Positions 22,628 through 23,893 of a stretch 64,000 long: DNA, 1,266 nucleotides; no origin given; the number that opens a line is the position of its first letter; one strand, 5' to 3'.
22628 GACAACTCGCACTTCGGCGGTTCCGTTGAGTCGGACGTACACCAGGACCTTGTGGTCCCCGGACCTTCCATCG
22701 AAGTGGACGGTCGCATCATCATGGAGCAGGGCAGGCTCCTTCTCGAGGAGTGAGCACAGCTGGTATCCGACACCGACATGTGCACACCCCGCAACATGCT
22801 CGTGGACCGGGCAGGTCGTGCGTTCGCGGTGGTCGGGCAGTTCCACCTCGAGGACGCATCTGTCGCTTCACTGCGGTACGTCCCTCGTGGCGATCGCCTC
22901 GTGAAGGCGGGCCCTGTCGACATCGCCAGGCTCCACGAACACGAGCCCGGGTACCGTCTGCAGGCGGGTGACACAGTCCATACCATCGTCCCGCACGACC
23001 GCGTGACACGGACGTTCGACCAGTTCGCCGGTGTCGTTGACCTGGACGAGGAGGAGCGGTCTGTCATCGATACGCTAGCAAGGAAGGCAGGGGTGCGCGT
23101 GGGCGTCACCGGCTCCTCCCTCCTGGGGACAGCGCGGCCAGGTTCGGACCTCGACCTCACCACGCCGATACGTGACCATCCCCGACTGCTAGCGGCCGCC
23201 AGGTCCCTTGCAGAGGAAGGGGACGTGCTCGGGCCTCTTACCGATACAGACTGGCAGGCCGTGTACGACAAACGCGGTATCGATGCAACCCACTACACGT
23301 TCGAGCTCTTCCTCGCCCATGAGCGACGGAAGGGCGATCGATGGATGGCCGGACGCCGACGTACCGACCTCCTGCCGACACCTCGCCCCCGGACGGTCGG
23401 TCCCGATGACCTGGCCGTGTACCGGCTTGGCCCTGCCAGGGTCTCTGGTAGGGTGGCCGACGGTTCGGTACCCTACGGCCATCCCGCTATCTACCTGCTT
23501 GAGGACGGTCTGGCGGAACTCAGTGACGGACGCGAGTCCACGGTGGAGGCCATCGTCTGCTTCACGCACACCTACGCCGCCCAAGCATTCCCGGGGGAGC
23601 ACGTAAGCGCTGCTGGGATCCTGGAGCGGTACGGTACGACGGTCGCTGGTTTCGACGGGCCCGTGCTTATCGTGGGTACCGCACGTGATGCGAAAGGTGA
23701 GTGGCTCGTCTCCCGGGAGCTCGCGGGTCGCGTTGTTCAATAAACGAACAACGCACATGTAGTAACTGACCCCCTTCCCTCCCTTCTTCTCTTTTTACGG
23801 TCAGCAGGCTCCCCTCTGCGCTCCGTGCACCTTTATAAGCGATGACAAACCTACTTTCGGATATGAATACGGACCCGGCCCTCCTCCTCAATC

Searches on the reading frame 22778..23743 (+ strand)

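Call 51: search_protein_families(library=pfam, proteins=[window:22778-23743:+], max_evalue=0.001)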
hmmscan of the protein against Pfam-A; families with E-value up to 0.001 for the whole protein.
window:22778-23743:+ (321 aa): 1 family
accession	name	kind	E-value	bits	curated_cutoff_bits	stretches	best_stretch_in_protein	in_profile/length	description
PF01909.29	NTP_transf_2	-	0.00014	22.7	21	1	97-150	5-60/93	Nucleotidyltransferase domain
